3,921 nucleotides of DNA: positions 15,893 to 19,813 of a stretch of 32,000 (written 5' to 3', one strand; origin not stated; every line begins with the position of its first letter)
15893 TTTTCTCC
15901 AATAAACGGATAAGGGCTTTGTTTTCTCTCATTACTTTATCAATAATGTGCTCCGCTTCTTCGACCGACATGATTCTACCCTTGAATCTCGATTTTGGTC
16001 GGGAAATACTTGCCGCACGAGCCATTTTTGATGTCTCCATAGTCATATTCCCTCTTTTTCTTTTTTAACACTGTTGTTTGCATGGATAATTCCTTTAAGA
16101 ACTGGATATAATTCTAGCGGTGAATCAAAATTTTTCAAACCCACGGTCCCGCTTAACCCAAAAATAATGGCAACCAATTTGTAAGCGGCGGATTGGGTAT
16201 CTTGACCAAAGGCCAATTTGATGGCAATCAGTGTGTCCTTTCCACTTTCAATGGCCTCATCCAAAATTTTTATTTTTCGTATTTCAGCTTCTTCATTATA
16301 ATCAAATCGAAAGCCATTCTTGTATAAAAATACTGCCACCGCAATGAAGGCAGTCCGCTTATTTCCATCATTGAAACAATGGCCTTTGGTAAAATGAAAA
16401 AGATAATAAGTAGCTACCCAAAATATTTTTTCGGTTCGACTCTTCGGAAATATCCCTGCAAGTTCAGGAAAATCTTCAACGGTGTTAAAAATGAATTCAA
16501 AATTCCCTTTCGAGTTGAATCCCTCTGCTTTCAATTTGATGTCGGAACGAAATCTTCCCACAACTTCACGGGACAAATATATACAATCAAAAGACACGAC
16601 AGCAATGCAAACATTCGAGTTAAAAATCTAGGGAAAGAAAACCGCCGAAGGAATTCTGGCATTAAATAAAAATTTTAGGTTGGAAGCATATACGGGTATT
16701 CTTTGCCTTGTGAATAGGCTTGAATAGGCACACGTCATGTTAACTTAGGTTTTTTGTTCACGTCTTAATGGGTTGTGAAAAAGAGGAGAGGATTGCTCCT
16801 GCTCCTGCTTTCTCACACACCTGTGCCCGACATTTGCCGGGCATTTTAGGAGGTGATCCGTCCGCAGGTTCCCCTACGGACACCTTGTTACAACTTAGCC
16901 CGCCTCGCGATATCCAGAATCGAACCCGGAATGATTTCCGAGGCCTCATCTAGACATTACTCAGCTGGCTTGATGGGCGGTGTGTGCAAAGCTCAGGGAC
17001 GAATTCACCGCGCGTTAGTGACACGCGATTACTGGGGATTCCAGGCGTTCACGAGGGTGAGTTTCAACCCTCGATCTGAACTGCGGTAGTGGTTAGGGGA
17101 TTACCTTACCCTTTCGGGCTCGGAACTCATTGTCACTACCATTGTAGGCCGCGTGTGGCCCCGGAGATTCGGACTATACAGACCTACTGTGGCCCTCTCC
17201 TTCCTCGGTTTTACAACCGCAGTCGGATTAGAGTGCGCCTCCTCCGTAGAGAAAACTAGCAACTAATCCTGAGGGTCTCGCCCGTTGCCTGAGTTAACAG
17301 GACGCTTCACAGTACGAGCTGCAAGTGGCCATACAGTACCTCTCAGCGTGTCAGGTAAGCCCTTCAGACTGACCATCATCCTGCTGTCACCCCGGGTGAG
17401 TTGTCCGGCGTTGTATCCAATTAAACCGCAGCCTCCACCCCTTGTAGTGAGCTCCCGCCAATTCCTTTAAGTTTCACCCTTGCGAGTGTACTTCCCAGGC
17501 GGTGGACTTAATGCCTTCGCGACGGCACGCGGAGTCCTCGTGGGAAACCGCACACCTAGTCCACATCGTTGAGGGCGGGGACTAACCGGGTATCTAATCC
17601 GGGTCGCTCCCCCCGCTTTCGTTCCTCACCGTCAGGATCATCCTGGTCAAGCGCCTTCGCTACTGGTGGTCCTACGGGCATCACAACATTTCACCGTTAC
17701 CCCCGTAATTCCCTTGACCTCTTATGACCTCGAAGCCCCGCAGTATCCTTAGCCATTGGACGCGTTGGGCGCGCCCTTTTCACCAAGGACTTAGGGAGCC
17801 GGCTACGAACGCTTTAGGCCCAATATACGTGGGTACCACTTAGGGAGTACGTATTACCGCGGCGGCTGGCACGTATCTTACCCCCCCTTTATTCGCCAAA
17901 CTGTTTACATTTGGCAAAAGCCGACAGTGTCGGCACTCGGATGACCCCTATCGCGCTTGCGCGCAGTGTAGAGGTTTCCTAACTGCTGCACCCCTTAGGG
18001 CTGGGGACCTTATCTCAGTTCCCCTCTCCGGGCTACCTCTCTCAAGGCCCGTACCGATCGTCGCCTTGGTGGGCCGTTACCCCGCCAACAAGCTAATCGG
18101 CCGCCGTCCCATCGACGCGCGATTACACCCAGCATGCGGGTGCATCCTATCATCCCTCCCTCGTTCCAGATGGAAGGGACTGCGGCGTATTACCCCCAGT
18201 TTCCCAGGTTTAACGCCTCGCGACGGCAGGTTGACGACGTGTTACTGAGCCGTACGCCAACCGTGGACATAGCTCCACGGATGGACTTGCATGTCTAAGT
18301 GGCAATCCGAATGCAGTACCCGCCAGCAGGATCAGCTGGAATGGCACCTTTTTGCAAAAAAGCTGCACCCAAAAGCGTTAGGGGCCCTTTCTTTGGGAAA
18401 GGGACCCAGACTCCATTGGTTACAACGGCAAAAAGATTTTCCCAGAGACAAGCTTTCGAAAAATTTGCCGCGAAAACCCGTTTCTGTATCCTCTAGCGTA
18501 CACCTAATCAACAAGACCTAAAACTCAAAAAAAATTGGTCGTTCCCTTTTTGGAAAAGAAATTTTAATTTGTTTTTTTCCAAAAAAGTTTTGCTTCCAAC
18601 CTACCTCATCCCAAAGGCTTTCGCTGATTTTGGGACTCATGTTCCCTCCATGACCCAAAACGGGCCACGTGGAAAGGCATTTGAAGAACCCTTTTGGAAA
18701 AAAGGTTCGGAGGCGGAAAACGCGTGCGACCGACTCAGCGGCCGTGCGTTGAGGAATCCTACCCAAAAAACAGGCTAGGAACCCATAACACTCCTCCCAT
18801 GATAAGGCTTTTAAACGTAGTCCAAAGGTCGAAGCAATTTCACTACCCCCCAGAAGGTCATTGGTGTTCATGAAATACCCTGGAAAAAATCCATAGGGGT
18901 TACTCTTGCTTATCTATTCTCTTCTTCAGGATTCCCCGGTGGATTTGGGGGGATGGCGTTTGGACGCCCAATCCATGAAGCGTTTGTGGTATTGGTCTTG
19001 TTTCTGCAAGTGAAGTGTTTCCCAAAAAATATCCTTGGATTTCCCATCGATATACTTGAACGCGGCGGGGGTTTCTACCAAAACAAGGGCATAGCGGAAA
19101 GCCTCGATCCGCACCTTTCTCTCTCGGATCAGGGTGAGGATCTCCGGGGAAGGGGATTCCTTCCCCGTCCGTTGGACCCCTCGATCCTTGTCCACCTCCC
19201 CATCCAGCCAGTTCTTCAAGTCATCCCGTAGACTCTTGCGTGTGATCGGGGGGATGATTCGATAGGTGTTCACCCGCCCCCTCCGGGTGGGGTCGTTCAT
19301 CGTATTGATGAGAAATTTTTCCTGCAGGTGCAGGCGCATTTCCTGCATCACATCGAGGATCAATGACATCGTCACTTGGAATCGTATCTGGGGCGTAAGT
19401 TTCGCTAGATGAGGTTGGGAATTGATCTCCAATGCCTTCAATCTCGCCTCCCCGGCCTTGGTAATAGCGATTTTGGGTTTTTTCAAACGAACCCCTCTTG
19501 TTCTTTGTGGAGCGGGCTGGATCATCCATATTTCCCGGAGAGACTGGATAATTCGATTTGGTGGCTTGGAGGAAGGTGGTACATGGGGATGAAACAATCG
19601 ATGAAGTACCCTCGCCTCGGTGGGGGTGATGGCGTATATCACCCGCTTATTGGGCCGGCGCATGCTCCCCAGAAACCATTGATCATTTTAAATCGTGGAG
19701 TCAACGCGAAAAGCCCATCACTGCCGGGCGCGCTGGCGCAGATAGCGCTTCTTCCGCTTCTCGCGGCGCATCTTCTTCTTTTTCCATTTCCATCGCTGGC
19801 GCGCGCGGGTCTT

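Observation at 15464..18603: A 12-13 nt motif occurs three times: an inverted pair brackets the 16S rRNA gene and a direct pair brackets the Doc toxin cassette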

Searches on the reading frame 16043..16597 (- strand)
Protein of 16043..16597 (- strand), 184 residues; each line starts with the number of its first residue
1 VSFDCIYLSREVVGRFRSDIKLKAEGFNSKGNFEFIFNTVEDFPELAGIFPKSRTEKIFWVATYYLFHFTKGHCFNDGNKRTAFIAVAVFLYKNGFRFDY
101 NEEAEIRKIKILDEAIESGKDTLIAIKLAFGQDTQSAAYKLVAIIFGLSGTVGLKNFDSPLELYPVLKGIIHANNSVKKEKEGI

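Call 7: search_protein_families(library=pfam, proteins=[window:16043-16597:-], max_evalue=0.1)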
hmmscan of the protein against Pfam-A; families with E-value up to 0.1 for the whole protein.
window:16043-16597:- (184 aa): 1 family
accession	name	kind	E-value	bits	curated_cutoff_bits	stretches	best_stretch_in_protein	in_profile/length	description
PF02661.23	Fic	-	3.4e-10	41.1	24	1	14-91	21-93/93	Fic/DOC family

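Call 12: find_encoding_contigs(protein=window:16043-16597:-, flank=10000, max_places=10)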
Protein window:16043-16597:- (184 aa): 1 contig read that carries it; 1 place shown.
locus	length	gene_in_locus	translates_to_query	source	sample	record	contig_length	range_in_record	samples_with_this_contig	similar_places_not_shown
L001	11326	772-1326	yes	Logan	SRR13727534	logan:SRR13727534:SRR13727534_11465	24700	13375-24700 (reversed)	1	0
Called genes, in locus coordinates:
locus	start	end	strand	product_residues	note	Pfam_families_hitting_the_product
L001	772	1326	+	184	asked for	PF02661:Fic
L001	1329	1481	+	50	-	-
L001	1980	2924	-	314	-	-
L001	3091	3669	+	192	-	PF10108:DNA_pol_B_exo2 (weak), PF13482:RNase_H_2 (weak), PF10108:DNA_pol_B_exo2 (weak)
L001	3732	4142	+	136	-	-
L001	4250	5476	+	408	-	-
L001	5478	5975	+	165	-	-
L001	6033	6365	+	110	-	-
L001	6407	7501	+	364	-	-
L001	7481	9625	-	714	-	PF00136:DNA_pol_B (weak)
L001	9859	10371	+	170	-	PF01936:NYN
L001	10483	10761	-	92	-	PF26485:DUF8156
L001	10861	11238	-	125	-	-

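Call 25: find_homologous_proteins(query=window:16043-16597:-)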
Query window:16043-16597:- (184 aa): 3 proteins with E <= 0.001 among 318 candidates.
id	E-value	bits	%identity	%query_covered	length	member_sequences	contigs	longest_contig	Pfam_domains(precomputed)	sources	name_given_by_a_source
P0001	3.5e-108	377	99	93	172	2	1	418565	PF02661.24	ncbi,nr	ncbi:MAG: type II toxin-antitoxin system death-on-curing family toxin [Candidatus Diapherotrites arc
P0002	3.8e-47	179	48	97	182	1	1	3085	PF02661.24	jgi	jgi:hypothetical protein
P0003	1.2e-31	128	41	90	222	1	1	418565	PF02661.24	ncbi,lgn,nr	ncbi:MAG: Fic family protein [Candidatus Diapherotrites archaeon]|nr:Fic family protein [Candidatus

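Call 26: find_encoding_contigs(protein=P0003, flank=10000, max_places=6)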
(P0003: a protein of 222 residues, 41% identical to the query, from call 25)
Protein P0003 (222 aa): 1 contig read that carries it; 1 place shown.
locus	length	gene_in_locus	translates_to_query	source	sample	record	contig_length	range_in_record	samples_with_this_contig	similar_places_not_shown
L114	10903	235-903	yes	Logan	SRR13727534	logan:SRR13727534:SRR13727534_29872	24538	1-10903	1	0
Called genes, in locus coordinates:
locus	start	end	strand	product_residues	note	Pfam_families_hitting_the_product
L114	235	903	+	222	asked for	PF02661:Fic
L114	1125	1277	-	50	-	-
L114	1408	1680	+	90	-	PF03551:PadR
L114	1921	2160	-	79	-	-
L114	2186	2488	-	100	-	-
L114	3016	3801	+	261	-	-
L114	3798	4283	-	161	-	PF03412:Peptidase_C39, PF13529:Peptidase_C39_2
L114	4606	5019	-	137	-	PF08570:DUF1761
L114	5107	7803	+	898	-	PF01411:tRNA-synt_2c, PF07973:tRNA_SAD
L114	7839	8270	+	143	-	PF00583:Acetyltransf_1, PF13673:Acetyltransf_10, PF13508:Acetyltransf_7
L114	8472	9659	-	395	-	PF05958:tRNA_U5-meth_tr, PF03602:Cons_hypoth95 (weak), PF05175:MTS (weak), PF13847:Methyltransf_31, PF09445:Methyltransf_15 (weak), PF13649:Methyltransf_25 (weak)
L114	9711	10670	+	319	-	PF01699:Na_Ca_ex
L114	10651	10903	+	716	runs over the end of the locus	PF03030:H_PPase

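Call 27: find_encoding_contigs(protein=P0002, flank=10000, max_places=6)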
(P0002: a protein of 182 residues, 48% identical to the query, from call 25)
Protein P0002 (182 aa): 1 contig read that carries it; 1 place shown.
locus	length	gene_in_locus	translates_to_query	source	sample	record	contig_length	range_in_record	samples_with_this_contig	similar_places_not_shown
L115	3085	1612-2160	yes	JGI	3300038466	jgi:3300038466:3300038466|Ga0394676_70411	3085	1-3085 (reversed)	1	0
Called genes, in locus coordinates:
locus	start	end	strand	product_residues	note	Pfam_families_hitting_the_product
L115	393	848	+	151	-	PF00188:CAP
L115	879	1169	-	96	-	-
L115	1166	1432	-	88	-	-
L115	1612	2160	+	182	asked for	PF02661:Fic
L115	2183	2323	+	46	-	-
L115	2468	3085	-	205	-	?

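Call 28: find_encoding_contigs(protein=P0001, flank=10000, max_places=6)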
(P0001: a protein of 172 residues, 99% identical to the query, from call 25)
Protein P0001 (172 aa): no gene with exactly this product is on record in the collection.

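Call 53: find_related_loci(query=window:16043-16597:-, collection=viral_contigs, flank=8000)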
Query window:16043-16597:- (184 aa) in viral_contigs; peptide patterns used: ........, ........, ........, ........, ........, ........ (x = any residue, [..] = any of these).
6 stretches matched a pattern; 1 encode a relative of the query (tblastn E <= 1e-3); 1 distinct loci.
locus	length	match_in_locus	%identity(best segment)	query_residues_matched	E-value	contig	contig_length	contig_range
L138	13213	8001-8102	53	63-96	8e-9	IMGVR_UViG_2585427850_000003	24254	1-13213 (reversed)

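Call 57: search_solved_structures(query=window:16043-16597:-, max_evalue=0.01, show_alignments=1)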
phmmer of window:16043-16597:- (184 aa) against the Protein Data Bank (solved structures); distinct sequences matched with E-value up to 0.01: 4.
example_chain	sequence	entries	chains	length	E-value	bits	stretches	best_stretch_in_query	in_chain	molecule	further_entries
3k33_A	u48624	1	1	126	3e-06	30.5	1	57-107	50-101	Death on curing protein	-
3dd7_A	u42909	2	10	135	2.4e-05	27.6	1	57-108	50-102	Death on curing protein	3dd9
3kh2_A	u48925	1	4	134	4.5e-05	26.7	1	57-108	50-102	Death on curing protein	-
9vzc_A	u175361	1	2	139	0.00077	22.7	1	62-103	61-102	Death-on-curing family protein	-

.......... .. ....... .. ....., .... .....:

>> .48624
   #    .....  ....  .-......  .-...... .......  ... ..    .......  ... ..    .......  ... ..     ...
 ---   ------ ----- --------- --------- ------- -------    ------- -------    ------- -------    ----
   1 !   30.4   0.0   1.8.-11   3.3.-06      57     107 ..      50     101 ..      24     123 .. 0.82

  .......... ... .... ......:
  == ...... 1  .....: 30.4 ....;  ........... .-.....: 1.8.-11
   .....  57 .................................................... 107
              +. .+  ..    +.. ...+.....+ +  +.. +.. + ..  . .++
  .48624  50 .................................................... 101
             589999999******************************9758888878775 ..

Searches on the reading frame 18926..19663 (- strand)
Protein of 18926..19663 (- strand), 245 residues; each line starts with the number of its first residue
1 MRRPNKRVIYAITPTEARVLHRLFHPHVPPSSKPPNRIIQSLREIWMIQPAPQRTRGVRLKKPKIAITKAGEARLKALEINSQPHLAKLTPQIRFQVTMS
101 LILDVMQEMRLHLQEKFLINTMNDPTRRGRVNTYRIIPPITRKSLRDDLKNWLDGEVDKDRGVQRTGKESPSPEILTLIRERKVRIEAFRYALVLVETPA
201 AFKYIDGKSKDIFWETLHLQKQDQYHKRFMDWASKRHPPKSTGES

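Call 7: search_protein_families(library=pfam, proteins=[window:18926-19663:-], max_evalue=0.1)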
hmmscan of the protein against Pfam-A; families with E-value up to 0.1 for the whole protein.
window:18926-19663:- (245 aa): 0 families

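Call 33: find_encoding_contigs(protein=window:18926-19663:-, flank=10000, max_places=10)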
Protein window:18926-19663:- (245 aa): 1 contig read that carries it; 1 place shown.
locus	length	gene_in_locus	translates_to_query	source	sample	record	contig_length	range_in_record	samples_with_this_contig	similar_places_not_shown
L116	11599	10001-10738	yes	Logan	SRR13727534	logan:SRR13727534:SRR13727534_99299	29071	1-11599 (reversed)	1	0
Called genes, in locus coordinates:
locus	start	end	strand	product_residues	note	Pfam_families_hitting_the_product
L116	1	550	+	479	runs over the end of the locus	PF00364:Biotin_lipoyl, PF25917:BSH_RND (faint), PF25997:BSH_YhbJ, PF02817:E3_binding, PF00198:2-oxoacid_dh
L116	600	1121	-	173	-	PF11848:DUF3368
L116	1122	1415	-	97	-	-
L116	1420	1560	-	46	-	-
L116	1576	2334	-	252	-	-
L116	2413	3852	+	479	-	PF00890:FAD_binding_2 (faint), PF01134:GIDA (faint), PF01266:DAO (faint), PF07992:Pyr_redox_2, PF12831:FAD_oxidored (weak), PF13738:Pyr_redox_3, PF00070:Pyr_redox, PF02852:Pyr_redox_dim, +2 more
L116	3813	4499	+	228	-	-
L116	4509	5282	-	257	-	PF21948:LplA-B_cat, PF03099:BPL_LplA_LipB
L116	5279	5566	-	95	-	-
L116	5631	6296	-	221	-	PF01135:PCMT, PF13489:Methyltransf_23 (weak), PF01189:Methyltr_RsmB-F, PF13649:Methyltransf_25, PF13847:Methyltransf_31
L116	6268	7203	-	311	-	PF26553:PDDEXK_19, PF01381:HTH_3 (faint)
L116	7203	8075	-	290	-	PF01040:UbiA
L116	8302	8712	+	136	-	-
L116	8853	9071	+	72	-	-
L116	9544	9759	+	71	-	-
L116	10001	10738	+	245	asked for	-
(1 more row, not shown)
